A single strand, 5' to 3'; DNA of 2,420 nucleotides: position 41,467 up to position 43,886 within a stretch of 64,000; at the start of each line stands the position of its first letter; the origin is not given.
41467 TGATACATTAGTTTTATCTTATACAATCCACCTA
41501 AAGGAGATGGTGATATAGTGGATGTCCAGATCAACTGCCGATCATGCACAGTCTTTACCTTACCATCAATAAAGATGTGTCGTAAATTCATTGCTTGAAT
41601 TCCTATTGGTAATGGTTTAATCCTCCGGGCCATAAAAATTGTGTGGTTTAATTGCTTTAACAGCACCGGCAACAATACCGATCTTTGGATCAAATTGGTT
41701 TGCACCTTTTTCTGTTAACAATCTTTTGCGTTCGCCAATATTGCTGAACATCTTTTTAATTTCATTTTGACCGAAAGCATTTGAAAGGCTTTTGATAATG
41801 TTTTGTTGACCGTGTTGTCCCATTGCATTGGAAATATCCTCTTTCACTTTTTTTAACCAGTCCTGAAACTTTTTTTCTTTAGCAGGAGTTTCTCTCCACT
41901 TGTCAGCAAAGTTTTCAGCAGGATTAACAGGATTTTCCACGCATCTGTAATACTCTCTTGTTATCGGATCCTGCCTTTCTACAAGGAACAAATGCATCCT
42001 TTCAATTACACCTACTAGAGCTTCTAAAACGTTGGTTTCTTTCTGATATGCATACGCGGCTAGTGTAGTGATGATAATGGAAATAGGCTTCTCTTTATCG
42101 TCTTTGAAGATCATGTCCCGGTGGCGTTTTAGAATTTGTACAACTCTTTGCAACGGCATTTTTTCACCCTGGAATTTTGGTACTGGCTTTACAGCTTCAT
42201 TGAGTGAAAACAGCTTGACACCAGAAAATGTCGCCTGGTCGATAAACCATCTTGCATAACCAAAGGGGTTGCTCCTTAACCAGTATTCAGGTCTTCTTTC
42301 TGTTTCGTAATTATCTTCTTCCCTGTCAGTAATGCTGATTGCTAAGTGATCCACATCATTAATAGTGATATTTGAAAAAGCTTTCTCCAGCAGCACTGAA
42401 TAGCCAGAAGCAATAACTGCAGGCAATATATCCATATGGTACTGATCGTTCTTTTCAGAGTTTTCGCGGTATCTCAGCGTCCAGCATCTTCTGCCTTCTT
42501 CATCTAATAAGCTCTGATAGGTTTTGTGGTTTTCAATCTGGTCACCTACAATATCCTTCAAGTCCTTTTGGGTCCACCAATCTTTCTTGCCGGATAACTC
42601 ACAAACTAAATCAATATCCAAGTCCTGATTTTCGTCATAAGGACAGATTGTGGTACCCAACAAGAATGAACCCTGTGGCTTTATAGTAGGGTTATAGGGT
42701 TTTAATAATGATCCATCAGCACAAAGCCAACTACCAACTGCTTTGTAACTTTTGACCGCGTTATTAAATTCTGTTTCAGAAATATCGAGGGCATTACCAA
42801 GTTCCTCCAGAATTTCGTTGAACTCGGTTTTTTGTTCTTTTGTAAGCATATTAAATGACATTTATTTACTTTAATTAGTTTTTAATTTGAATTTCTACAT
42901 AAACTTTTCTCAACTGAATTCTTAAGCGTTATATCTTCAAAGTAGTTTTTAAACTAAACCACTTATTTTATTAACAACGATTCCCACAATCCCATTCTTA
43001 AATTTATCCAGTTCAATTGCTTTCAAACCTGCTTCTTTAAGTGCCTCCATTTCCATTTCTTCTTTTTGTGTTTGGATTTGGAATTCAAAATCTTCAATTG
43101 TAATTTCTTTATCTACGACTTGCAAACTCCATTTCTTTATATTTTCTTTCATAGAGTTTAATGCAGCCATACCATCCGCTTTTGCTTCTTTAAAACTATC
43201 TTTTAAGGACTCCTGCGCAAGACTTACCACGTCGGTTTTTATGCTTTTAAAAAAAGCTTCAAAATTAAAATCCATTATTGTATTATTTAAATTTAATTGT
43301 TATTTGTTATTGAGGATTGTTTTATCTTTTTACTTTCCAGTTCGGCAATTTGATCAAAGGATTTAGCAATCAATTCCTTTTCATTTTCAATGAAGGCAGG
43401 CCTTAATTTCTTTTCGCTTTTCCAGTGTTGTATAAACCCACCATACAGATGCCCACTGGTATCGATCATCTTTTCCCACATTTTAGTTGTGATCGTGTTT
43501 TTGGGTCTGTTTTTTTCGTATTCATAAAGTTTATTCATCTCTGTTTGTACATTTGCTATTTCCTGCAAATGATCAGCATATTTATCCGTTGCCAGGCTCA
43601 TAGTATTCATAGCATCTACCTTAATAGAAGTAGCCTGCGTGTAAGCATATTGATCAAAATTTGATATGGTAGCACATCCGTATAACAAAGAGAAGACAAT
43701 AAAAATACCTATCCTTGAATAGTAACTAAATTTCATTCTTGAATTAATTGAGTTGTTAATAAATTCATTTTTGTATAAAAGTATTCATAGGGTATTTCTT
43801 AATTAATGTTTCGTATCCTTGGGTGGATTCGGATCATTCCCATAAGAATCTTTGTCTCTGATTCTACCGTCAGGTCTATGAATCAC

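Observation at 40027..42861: Cyclase / stand-alone E2-like / patatin operon: an E2-only CBASS-like system in a Bacteroidota defence island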

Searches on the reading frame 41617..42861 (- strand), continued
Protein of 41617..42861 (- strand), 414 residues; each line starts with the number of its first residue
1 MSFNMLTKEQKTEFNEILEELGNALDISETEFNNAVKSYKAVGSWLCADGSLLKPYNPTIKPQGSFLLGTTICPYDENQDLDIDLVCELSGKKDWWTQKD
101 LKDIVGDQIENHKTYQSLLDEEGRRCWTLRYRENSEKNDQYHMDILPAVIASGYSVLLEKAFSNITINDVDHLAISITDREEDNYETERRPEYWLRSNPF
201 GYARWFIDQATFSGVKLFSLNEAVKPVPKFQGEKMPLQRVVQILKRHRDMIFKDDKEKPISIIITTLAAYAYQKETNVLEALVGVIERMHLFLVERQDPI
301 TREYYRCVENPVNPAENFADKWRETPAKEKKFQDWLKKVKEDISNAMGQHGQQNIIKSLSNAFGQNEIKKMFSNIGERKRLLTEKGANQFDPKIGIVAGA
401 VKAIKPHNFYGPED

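Call 43: predict_structure(alignment_id=A2)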
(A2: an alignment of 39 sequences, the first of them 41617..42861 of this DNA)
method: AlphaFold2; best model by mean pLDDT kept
length: 414 residues; sequences in the alignment: 39
mean_pLDDT: 76.1   pTM: 0.79
mean pLDDT of the five models: 76.1, 73.2, 72.2, 69.7, 68.4
residues with pLDDT >= 90: 92; 70-90: 205; 50-70: 67; < 50: 50
segments of 3 or more residues with pLDDT < 50: 164-182, 388-414
pLDDT, mean of each block of 10 residues (from residue 1): 71 91 91 84 80 80 84 84 81 73 82 80 71 66 77 56 49 42 54 56 81 57 65 89 96 88 94 94 96 89 87 78 88 96 87 85 90 84 59 39 41 38
secondary structure, 60 per line:
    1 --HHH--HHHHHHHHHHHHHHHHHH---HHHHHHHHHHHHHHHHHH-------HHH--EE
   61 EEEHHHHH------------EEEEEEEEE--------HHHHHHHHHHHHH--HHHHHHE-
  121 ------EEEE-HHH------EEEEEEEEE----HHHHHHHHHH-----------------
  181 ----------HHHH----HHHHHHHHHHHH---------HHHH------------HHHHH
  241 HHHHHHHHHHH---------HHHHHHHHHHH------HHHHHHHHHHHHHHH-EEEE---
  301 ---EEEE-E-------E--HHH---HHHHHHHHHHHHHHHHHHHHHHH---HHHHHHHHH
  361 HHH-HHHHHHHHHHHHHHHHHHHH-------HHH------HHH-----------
elements in order: H8-25 H29-46 E59-63 H64-68 E81-89 H98-110 H113-118 E127-130 E141-149 H154-163 H191-194 H199-210 H220-223 H236-251 H261-271 H278-292 E294-297 E304-307 H326-348 H352-363 H365-384

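Call 46: fold_search(model_id=the predicted structure, library=pdb)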
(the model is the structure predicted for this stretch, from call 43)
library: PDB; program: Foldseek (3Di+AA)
matches with E <= 10: 360; with E <= 0.001: 111
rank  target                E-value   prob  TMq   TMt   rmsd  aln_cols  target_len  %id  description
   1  8hsb_A                3.6e-19  1.00  0.68  0.75   6.6       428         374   29  Cryo-EM Structure of CdnG-E2 complex from Serratia marcescens (UltrAuFoil) (released 2024-05-01)
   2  8yjy_A                4.0e-19  1.00  0.69  0.76   5.7       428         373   28  Cryo-EM Structure of CdnG-E2 complex from Serratia marcescens (released 2024-05-01)
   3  7ljn_B                1.2e-13  1.00  0.62  0.76   5.5       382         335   19  Structure of the Bradyrhizobium diazoefficiens CD-NTase CdnG in complex with GTP (released 2021-06-02)
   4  7ljn_C                1.6e-13  1.00  0.61  0.73   6.1       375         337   18  Structure of the Bradyrhizobium diazoefficiens CD-NTase CdnG in complex with GTP (released 2021-06-02)
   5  7ljn_A                1.9e-13  1.00  0.61  0.73   6.3       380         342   19  Structure of the Bradyrhizobium diazoefficiens CD-NTase CdnG in complex with GTP (released 2021-06-02)
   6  7ljn_D                3.1e-13  1.00  0.61  0.73   5.8       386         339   19  Structure of the Bradyrhizobium diazoefficiens CD-NTase CdnG in complex with GTP (released 2021-06-02)
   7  8ysk                  2.3e-11  1.00  0.55  0.67   5.9       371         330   19  Crystal structure of the Deinococcus wulumuqiensis CD-NTase DwCdnB in complex with UTP Mn (released 2025-01-29)
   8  8ysi                  3.3e-11  1.00  0.54  0.66   6.1       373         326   18  Crystal structure of the Deinococcus wulumuqiensis CD-NTase DwCdnB in complex with UTP (released 2025-01-29)
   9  8yse                  3.8e-11  1.00  0.55  0.68   6.3       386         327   19  Crystal structure of the Deinococcus wulumuqiensis CD-NTase DwCdnB in complex with dATP (released 2025-01-29)
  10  8yss                  4.5e-11  1.00  0.56  0.68   5.9       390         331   20  Crystal structure of the apo form of Deinococcus wulumuqiensis CD-NTase DwCdnB (released 2025-01-29)
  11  8ysg                  4.7e-11  1.00  0.54  0.68   5.9       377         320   19  Crystal structure of the Deinococcus wulumuqiensis CD-NTase DwCdnB in complex with GTP (released 2025-01-29)
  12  8ysc                  2.1e-10  1.00  0.54  0.67   6.3       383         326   20  Crystal structure of the Deinococcus wulumuqiensis CD-NTase DwCdnB in complex with ATP (form 1) (released 2025-01-29)
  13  8yso                  3.9e-10  1.00  0.54  0.69   5.9       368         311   19  Crystal structure of the Deinococcus wulumuqiensis CD-NTase DwCdnB Ear-cut mutant in complex with ATP (released 2025-01-29)
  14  4ty0_A                4.7e-10  1.00  0.48  0.51  10.8       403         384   14  Crystal structure of Vibrio cholerae DncV cyclic AMP-GMP synthase in complex with linear intermediate 5' pppA(3',5')pG (released 2014-08-13)
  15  7ljo                  5.5e-10  1.00  0.55  0.76   4.9       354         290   18  Structure of the Bacteroides fragilis CD-NTase CdnB in complex with ADP (released 2021-06-02)
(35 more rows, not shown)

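Call 79: find_encoding_contigs(protein=P0001, flank=6000, max_places=2)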
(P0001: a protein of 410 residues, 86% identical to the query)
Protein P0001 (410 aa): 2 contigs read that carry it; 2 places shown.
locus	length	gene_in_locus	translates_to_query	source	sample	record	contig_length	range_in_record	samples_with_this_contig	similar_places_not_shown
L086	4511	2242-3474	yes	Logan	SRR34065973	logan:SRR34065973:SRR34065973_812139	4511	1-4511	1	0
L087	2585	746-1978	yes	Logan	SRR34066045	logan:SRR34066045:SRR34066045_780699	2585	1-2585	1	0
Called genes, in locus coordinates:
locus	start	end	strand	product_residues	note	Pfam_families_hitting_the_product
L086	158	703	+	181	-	PF01420:Methylase_S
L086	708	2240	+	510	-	PF12161:HsdM_N, PF02384:N6_Mtase, PF05175:MTS (weak), PF07669:Eco57I (weak)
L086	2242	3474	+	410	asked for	PF21654:DncV-like_NTFase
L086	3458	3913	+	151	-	PF26395:E2-CBASS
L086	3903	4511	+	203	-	?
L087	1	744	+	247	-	?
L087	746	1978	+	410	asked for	PF21654:DncV-like_NTFase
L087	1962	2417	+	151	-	PF26395:E2-CBASS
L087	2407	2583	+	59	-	?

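Call 80: find_encoding_contigs(protein=P0002, flank=8000, max_places=2)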
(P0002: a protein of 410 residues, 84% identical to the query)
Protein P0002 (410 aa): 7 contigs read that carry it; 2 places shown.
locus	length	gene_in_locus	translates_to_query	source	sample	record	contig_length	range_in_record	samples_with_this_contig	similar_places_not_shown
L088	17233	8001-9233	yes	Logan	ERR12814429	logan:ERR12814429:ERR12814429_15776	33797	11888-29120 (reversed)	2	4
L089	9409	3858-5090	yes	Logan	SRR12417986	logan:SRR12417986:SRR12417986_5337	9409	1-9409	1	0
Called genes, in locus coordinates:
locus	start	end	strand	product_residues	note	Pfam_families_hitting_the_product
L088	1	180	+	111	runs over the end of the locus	PF21983:NikA-like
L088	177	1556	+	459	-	PF03432:Relaxase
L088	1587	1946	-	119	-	PF20137:BubE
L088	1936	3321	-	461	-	PF00899:ThiF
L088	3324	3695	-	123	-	PF14462:Prok-E2_E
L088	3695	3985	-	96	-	PF14452:Multi_ubiq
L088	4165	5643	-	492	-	PF02661:Fic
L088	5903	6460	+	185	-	PF01420:Methylase_S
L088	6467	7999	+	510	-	PF12161:HsdM_N, PF02384:N6_Mtase, PF05175:MTS (weak), PF07669:Eco57I (weak)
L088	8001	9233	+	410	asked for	PF21654:DncV-like_NTFase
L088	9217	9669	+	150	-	PF26395:E2-CBASS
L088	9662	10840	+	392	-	PF01420:Methylase_S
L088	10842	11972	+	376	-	PF18145:SAVED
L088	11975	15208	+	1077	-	PF04313:HSDR_N, PF00270:DEAD (weak), PF04851:ResIII, PF18766:SWI2_SNF2, PF22679:T1R_D3-like, PF11867:T1RH-like_C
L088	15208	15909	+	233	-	PF01863:YgjP-like, PF08325:WLM (faint)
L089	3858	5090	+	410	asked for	PF21654:DncV-like_NTFase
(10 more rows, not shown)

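Call 81: find_encoding_contigs(protein=P0060, flank=8000, max_places=1)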
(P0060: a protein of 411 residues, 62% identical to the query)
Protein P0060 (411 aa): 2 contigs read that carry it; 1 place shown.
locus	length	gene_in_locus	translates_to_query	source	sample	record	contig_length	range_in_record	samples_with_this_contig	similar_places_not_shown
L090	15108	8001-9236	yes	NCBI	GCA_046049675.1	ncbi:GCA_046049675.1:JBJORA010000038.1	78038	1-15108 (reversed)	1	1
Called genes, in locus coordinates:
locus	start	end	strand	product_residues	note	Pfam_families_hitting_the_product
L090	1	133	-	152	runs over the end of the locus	-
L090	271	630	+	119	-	PF10263:SprT-like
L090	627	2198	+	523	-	PF00004:AAA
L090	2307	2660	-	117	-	PF20274:cREC_REC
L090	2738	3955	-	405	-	PF14281:PDDEXK_4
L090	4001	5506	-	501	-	PF11074:DUF2779, PF13482:RNase_H_2 (weak)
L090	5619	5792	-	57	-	-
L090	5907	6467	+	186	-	PF01420:Methylase_S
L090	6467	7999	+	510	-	PF12161:HsdM_N, PF02384:N6_Mtase, PF01170:UPF0020 (faint), PF05175:MTS (weak), PF07669:Eco57I (weak)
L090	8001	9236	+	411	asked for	PF18144:SMODS (weak), PF21654:DncV-like_NTFase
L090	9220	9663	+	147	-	PF26395:E2-CBASS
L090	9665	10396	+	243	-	-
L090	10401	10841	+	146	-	-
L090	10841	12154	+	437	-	PF01420:Methylase_S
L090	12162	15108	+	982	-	PF00149:Metallophos, PF12850:Metallophos_2 (faint), PF24406:nSTAND_NTPase4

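Call 84: search_protein_families(library=pfam, proteins=[L084:2753-4300:+, L085:9998-11542:+, L003:9957-10730:+, L079:12788-14290:+, L090:9665-10396:+, L090:10401-10841:+, L090:12162-15108:+], max_evalue=0.001)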
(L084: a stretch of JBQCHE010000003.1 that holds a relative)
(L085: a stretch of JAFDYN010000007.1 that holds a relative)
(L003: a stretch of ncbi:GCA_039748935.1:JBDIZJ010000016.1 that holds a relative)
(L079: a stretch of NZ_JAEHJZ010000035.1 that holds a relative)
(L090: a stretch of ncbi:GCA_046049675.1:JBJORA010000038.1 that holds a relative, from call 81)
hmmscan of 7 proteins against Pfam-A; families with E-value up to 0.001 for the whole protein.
L084:2753-4300:+ (515 aa): 3 families
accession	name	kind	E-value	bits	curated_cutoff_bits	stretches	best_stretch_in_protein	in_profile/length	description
PF18134.7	AGS_C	-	5.2e-30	104.5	26.7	1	390-514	4-128/129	Adenylyl/Guanylyl and SMODS C-terminal sensor domain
PF21654.3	DncV-like_NTFase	-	2e-09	38.7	24.9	1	55-138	1-87/90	Cyclic GMP-AMP synthase DncV-like, nucleotidyltransferase domain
PF18144.7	SMODS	-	3e-09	37.7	26.5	1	24-146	16-135/164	Second Messenger Oligonucleotide or Dinucleotide Synthetase domain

L085:9998-11542:+ (514 aa): 3 families
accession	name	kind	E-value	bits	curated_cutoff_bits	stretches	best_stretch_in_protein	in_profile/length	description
PF18134.7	AGS_C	-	2.5e-24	86.2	26.7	1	393-514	5-129/129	Adenylyl/Guanylyl and SMODS C-terminal sensor domain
PF18144.7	SMODS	-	8.3e-09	36.3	26.5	1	13-145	5-133/164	Second Messenger Oligonucleotide or Dinucleotide Synthetase domain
PF21654.3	DncV-like_NTFase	-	3.1e-08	34.9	24.9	1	55-139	1-87/90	Cyclic GMP-AMP synthase DncV-like, nucleotidyltransferase domain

L003:9957-10730:+ (257 aa): 1 family
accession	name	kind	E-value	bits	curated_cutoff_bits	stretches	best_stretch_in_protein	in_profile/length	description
PF00990.26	GGDEF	-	1e-29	103.9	23.8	1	93-248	2-158/161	Diguanylate cyclase, GGDEF domain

L079:12788-14290:+ (500 aa): 2 families
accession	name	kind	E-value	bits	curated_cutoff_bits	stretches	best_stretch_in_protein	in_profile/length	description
PF18144.7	SMODS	-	2.9e-12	47.6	26.5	1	7-175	8-164/164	Second Messenger Oligonucleotide or Dinucleotide Synthetase domain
PF21654.3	DncV-like_NTFase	-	9e-08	33.4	24.9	1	45-133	1-87/90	Cyclic GMP-AMP synthase DncV-like, nucleotidyltransferase domain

L090:9665-10396:+ (243 aa): 0 families

L090:10401-10841:+ (146 aa): 0 families

L090:12162-15108:+ (982 aa): 3 families
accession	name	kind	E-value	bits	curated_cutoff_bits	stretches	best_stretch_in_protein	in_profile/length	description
PF00149.33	Metallophos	-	8e-15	56.2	21.5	1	1-245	1-190/191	Calcineurin-like phosphoesterase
PF24406.1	nSTAND_NTPase4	-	1.2e-10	41.7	27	1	641-699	1-58/58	Novel STAND NTPase 4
PF12850.12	Metallophos_2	-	1.7e-05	25.3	27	1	1-96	1-60/154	Calcineurin-like phosphoesterase superfamily domain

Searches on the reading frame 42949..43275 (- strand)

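Call 3: search_protein_families(library=pfam, proteins=[window:42949-43275:-], max_evalue=0.1)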
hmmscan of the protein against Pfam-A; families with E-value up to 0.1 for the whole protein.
window:42949-43275:- (108 aa): 2 families
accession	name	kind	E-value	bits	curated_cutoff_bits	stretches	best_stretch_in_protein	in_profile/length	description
PF07531.19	TAFH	-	0.017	15.6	27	1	40-70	21-51/90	NHR1 homology to TAF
PF01268.25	FTHFS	-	0.045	12.4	27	1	19-98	340-415/556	Formate--tetrahydrofolate ligase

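Call 4: search_protein_families(library=padloc, proteins=[window:42949-43275:-], max_evalue=0.1)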
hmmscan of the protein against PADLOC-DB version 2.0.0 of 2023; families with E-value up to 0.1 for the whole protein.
window:42949-43275:- (108 aa): 0 families

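Call 6: search_protein_families(library=ncbifam, proteins=[window:42949-43275:-], max_evalue=0.01)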
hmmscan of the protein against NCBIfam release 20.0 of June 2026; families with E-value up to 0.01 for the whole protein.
window:42949-43275:- (108 aa): 0 families

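Call 61: search_protein_families(library=phrogs, proteins=[window:42949-43275:-], max_evalue=0.01)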
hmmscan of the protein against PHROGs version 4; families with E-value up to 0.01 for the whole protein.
window:42949-43275:- (108 aa): 0 families

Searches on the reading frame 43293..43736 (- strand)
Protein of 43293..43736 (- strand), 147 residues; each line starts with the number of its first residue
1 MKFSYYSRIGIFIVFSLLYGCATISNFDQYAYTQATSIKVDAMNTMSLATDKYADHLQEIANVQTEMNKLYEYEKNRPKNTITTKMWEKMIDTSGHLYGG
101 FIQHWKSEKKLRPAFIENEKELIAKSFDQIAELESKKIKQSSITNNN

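Call 3: search_protein_families(library=pfam, proteins=[window:43293-43736:-], max_evalue=0.1)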
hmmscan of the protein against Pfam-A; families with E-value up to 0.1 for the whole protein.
window:43293-43736:- (147 aa): 0 families

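Call 4: search_protein_families(library=padloc, proteins=[window:43293-43736:-], max_evalue=0.1)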
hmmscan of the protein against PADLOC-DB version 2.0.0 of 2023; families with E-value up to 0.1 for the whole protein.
window:43293-43736:- (147 aa): 1 family
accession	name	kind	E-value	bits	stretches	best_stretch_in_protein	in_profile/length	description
PDLC01072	Csx23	-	3.9e-12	44.5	1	10-140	17-139/143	Unknown function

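Call 6: search_protein_families(library=ncbifam, proteins=[window:43293-43736:-], max_evalue=0.01)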
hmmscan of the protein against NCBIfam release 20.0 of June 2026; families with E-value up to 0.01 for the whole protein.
window:43293-43736:- (147 aa): 1 family
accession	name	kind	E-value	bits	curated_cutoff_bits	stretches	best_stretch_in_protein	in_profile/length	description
NF006292.0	PRK08475.1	equivalog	0.0074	15.9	166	0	31-92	89-151/171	F0F1 ATP synthase subunit B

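Call 60: search_solved_structures(query=window:43293-43736:-, max_evalue=10, show_alignments=2)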
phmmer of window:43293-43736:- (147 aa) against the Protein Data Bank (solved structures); distinct sequences matched with E-value up to 10: 2.
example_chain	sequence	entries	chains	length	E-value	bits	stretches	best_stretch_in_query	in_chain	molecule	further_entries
2vxa_A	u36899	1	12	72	0.0056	20.3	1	77-110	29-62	DODECIN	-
6h8q_G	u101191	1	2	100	0.36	14.5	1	41-120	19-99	Sister chromatid cohesion protein 1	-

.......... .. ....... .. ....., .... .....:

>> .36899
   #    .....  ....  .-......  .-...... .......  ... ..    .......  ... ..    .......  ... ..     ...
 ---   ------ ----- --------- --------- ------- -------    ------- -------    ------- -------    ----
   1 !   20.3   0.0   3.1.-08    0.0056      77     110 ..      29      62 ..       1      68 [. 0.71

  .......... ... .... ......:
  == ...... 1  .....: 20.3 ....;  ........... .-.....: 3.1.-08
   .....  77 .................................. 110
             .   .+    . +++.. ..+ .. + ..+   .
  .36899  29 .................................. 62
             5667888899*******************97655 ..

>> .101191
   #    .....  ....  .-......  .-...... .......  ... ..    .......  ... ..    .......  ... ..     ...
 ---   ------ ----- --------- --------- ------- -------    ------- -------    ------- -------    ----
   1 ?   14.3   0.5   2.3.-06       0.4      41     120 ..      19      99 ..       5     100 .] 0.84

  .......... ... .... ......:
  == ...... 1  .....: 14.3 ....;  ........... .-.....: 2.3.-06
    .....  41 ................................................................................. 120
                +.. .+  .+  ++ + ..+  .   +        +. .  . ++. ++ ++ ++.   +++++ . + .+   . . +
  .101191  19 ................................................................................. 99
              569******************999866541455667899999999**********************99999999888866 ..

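Call 61: search_protein_families(library=phrogs, proteins=[window:43293-43736:-], max_evalue=0.01)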
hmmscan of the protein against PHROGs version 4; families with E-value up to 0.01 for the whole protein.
window:43293-43736:- (147 aa): 0 families

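Call 85: find_homologous_proteins(query=window:43293-43736:-, max_evalue=0.001)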
Query window:43293-43736:- (147 aa): 370 proteins with E <= 0.001 among 380 candidates; the best 120 are listed.
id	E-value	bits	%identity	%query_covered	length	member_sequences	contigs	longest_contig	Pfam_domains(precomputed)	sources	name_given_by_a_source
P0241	1.9e-91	321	100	100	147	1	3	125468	-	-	-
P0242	2.6e-72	259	79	100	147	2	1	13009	-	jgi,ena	-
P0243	2.1e-69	250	77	99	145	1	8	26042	-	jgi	jgi:hypothetical protein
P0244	2.2e-60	221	71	99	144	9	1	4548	-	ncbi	-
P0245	6.0e-60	219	71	99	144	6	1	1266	-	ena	-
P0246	7.1e-60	219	71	99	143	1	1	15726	-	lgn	-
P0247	2.4e-57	211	67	99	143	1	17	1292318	-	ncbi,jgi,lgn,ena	ncbi:MAG: hypothetical protein ACTHML_05990 [Ginsengibacter sp.]|jgi:hypothetical protein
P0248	1.6e-56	208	63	97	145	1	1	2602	-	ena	-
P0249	3.0e-56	207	62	99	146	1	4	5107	-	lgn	-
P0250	8.4e-56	206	65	97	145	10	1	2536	-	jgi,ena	-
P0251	9.1e-56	206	66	99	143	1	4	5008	-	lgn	-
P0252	4.5e-54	200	63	97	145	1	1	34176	-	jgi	-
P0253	8.3e-54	199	63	97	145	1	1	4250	-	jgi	-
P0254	6.5e-49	184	59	95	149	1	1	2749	-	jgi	jgi:hypothetical protein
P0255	5.9e-48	181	61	91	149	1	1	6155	-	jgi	jgi:hypothetical protein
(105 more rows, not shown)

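Call 86: find_encoding_contigs(protein=P0241, flank=5000, max_places=3)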
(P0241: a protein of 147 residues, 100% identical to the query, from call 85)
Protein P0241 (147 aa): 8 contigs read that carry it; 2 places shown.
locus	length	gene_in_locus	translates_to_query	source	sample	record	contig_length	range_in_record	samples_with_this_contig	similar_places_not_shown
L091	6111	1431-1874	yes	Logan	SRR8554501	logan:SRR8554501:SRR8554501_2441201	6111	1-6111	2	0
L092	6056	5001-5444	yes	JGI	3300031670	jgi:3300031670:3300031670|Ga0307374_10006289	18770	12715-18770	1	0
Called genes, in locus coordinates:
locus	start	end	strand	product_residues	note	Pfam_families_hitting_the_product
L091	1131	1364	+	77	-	PF09954:DUF2188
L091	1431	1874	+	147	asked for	-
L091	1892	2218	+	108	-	-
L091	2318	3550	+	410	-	PF21654:DncV-like_NTFase (weak)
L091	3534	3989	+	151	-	PF26395:E2-CBASS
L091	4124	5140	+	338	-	PF01734:Patatin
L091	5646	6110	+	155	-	?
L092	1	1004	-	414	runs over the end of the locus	PF01420:Methylase_S (weak)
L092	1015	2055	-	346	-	PF17761:DUF1016_N, PF06250:YhcG_C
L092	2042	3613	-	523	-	PF12161:HsdM_N, PF02384:N6_Mtase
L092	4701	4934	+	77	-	PF09954:DUF2188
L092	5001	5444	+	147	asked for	-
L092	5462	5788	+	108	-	-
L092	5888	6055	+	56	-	?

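Call 87: find_encoding_contigs(protein=P0247, flank=5000, max_places=3)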
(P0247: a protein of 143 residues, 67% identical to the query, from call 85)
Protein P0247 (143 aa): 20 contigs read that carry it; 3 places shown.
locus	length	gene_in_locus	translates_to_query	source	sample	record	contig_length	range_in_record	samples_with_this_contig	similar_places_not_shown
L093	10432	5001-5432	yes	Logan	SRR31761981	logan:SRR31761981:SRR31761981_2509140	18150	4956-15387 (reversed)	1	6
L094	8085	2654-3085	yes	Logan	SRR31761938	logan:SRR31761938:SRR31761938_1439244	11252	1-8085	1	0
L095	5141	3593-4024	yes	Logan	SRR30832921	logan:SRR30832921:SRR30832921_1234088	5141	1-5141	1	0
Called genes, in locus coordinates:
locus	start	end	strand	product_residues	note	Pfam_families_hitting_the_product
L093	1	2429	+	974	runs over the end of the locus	PF04313:HSDR_N, PF00270:DEAD, PF04851:ResIII, PF18766:SWI2_SNF2, PF22679:T1R_D3-like, PF12008:EcoR124_C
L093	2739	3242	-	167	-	PF11848:DUF3368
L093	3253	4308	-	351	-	PF01381:HTH_3, PF12844:HTH_19, PF13560:HTH_31 (faint), PF06114:Peptidase_M78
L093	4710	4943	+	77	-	PF09954:DUF2188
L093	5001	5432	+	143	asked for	-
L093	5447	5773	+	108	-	-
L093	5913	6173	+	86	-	-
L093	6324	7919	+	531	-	-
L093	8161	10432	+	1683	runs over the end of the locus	-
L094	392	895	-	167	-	PF11848:DUF3368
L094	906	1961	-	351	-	PF01381:HTH_3, PF12844:HTH_19, PF13560:HTH_31 (faint), PF06114:Peptidase_M78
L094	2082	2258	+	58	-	-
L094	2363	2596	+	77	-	PF09954:DUF2188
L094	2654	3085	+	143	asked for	-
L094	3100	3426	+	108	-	-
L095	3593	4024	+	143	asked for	-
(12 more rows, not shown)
